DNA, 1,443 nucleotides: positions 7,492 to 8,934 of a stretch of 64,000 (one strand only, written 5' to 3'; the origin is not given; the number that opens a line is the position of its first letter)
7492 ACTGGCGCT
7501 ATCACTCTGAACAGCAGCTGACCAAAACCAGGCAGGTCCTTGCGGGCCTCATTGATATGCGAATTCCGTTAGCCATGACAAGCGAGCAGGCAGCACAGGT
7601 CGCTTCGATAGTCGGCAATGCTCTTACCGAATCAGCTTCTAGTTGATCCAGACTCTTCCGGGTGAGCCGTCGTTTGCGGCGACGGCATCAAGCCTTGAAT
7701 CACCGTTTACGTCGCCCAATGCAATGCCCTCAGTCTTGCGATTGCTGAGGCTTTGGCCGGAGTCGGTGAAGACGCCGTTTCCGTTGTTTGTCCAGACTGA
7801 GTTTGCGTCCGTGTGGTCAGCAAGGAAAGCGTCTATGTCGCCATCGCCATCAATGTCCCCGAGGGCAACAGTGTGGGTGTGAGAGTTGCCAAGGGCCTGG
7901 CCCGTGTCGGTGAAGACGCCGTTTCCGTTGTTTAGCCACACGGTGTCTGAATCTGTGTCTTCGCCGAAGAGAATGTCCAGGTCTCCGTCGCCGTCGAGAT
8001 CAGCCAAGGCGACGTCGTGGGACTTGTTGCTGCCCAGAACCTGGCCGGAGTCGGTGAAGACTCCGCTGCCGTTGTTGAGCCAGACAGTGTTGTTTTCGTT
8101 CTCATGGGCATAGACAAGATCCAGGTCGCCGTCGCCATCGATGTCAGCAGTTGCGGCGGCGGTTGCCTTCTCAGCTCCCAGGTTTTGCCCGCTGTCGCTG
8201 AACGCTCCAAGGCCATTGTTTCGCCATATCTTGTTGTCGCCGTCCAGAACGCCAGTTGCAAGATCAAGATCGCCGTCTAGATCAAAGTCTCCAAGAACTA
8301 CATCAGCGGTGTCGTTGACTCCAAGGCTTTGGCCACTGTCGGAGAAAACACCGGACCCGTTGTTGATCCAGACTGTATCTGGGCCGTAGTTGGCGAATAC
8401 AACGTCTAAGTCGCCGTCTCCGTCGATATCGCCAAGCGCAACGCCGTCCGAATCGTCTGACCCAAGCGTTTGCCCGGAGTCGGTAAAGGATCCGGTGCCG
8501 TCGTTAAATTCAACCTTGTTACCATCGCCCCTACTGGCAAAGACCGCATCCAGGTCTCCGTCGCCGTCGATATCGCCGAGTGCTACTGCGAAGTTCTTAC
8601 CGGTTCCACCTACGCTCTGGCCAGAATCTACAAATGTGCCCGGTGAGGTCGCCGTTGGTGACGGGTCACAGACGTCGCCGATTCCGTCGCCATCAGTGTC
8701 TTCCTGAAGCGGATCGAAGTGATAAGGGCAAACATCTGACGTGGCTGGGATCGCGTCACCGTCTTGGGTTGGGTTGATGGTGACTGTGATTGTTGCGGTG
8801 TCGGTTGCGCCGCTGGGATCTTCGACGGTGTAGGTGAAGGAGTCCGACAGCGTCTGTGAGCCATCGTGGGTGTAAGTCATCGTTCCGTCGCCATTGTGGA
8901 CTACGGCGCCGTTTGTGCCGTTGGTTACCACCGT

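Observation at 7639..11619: HD-GYP c-di-GMP phosphodiesterase embedded in a three-TM protein with a giant adhesin-like ectodomain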

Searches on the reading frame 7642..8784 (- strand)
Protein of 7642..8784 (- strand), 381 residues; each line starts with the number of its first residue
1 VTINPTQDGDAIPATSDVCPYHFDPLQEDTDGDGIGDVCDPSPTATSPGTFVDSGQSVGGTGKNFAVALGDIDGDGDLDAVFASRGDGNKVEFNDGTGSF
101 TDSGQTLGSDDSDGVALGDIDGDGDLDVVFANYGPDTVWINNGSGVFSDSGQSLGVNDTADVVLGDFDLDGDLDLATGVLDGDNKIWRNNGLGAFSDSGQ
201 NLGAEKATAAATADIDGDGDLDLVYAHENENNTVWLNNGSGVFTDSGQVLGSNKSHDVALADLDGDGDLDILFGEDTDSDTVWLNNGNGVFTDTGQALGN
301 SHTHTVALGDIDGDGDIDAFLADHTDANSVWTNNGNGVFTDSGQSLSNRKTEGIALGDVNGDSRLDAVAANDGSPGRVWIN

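Call 49: predict_structure(alignment_id=A2)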
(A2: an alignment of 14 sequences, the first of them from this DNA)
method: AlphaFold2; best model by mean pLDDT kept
length: 381 residues; sequences in the alignment: 14
mean_pLDDT: 86.6   pTM: 0.88
mean pLDDT of the five models: 86.6, 84.3, 84.1, 83.9, 83.5
residues with pLDDT >= 90: 238; 70-90: 98; 50-70: 28; < 50: 17
segments of 3 or more residues with pLDDT < 50: 1-7, 14-17
pLDDT, mean of each block of 10 residues (from residue 1): 43 48 56 56 75 93 90 90 92 95 93 93 90 96 94 93 91 92 92 92 87 87 92 92 92 84 88 89 91 90 91 90 92 93 87 93 92 93 93
secondary structure, 60 per line:
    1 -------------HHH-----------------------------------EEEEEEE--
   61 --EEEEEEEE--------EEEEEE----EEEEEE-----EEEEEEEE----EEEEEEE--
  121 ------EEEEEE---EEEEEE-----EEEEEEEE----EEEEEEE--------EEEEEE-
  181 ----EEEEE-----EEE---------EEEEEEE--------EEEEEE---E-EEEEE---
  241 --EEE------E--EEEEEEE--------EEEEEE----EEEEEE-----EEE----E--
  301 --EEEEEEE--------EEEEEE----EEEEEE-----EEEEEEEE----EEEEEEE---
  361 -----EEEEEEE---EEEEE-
elements in order: E52-58 E63-70 E79-84 E89-94 E100-107 E112-118 E127-132 E136-141 E147-154 E159-165 E174-179 E185-189 E195-197 E207-213 E222-227 E233-237 E243-245 E255-261 E270-275 E280-285 E291-293 E303-309 E318-323 E328-333 E339-346 E351-357 E366-372 E376-380

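Call 54: fold_search(model_id=the predicted structure, library=pdb)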
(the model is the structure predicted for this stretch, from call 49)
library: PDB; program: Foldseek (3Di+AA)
matches with E <= 10: 1604; with E <= 0.001: 912
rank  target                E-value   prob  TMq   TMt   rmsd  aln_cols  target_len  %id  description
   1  9etn_A                5.3e-15  1.00  0.75  0.53   3.8       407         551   21  Crystal structure of murine CRTAC1 (released 2024-07-31)
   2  9kzc_B                8.1e-15  1.00  0.72  0.83   3.0       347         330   15  Cryo-EM structure of the LGI1 LRR-LGI1 EPTP-ADAM22 ECD complex (released 2025-06-25)
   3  5y2z_B                1.3e-13  1.00  0.73  0.84   3.0       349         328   15  Crystal structure of human LGI1 EPTP-ADAM22 complex (released 2018-05-02)
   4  5y31_B                2.2e-13  1.00  0.72  0.55   3.1       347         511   15  Crystal structure of human LGI1-ADAM22 complex (released 2018-05-02)
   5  5y2z_H                3.6e-13  1.00  0.73  0.83   3.1       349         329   15  Crystal structure of human LGI1 EPTP-ADAM22 complex (released 2018-05-02)
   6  8hq2_D                1.5e-12  1.00  0.72  0.54   3.4       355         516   15  Crystal structure of human ADAM22 in complex with human LGI1 mutant (released 2023-12-13)
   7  8y6b_D                9.0e-12  1.00  0.73  0.55   3.0       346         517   15  Structure of human LGI1-ADAM22 complex in space group P212121 (released 2024-02-14)
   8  4up4_A                1.2e-11  1.00  0.54  0.52   7.4       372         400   22  Structure of the recombinant lectin PVL from Psathyrella velutina in complex with GlcNAcb-D-1,3Galactoside (released 2015-01-28)
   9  4tqj_A                1.6e-11  1.00  0.51  0.48   8.1       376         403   23  Structural basis of specific recognition of non-reducing terminal N-acetylglucosamine by an Agrocybe aegerita lection (released 2015-06-03)
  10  8hpy_D                1.9e-11  1.00  0.71  0.54   3.3       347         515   14  Crystal structure of human LGI1-ADAM22 complex (released 2023-12-13)
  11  2bwr_A                2.5e-11  1.00  0.54  0.52   7.2       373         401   22  Crystal Structure of Psathyrella Velutina Lectin at 1.5A Resolution (released 2006-01-23)
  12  2bwm                  3.8e-11  1.00  0.50  0.48   7.4       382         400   21  1.8A CRYSTAL STRUCTURE OF of Psathyrella velutina LECTIN IN COMPLEX WITH METHYL 2-ACETAMIDO-1,2-DIDEOXY-1-SELENO-BETA-D- (released 2006-01-23)
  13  5mb4                  1.0e-10  1.00  0.55  0.53   8.4       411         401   20  Crystal Structure of the Psathyrella asperospora lectin PAL in complex with GlcNAc (released 2017-02-22)
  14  4up4_B                1.4e-10  1.00  0.51  0.49   8.0       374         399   21  Structure of the recombinant lectin PVL from Psathyrella velutina in complex with GlcNAcb-D-1,3Galactoside (released 2015-01-28)
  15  4tqm_A                2.4e-10  1.00  0.51  0.49   7.9       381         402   24  Structural basis of specific recognition of non-reducing terminal N-acetylglucosamine by an Agrocybe aegerita lection (released 2015-06-03)
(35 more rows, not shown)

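Call 61: find_homologous_proteins(query=A2, max_evalue=1e-20)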
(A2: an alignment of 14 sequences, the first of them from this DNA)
Query A2 (14 sequences) (381 aa, profile of the alignment): 6184 proteins with E <= 1e-20 among 8000 candidates; the best 120 are listed.
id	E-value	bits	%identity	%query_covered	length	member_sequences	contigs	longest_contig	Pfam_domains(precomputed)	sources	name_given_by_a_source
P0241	4.3e-190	650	50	77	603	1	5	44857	PF01839.30,PF24435.2,PF13517.13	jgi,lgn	-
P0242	4.3e-181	620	48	72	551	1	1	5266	PF01839.30,PF13517.13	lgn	-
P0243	1.3e-171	589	42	75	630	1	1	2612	PF01839.30,PF14779.13,PF13517.13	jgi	jgi:hypothetical protein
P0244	1.1e-169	582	42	75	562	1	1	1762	PF01839.30,PF13517.13,PF14783.13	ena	-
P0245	1.8e-168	578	41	75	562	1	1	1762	PF01839.30,PF15907.12,PF13517.13,PF14783.13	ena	-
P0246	3.1e-156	538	53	76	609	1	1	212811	PF01839.30,PF24435.2,PF13517.13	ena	-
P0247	2.2e-154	532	38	87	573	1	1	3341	PF01839.30,PF13517.13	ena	-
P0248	1.8e-153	529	36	87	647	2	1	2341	PF01839.30,PF13517.13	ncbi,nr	ncbi:MAG: VCBS repeat-containing protein, partial [Planctomycetota bacterium]|nr:VCBS repeat-contain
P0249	2.0e-149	516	44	94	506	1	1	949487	PF01839.30,PF24435.2,PF13205.13,PF13517.13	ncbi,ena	-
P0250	1.0e-148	513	49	98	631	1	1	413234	PF01839.30,PF13517.13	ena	-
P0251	3.0e-147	509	43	79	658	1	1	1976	PF01839.30,PF13205.13,PF13517.13,PF17210.10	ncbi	ncbi:MAG: FG-GAP-like repeat-containing protein, partial [Verrucomicrobiota bacterium]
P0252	2.8e-146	505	49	70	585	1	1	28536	PF01839.30,PF24435.2,PF13205.13,PF13517.13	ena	-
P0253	1.2e-145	503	44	73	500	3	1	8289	PF01839.30,PF13517.13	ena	-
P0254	7.0e-145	501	47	64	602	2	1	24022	PF01839.30,PF13517.13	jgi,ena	-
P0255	1.7e-144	500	39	99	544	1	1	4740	PF01839.30,PF24435.2,PF13205.13,PF13517.13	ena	-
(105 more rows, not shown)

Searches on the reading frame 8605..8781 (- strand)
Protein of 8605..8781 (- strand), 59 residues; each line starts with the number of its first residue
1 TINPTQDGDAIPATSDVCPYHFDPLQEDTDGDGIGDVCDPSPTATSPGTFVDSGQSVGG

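Call 28: search_protein_families(library=pfam, proteins=[window:8605-8781:-], max_evalue=1)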
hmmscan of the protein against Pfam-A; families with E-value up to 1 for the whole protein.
seq(59 aa): 1 family
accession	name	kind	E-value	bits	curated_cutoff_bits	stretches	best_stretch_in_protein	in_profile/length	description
PF02412.23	TSP_3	-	1.3e-06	28.4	25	2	27-39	1-13/36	Thrombospondin type 3 repeat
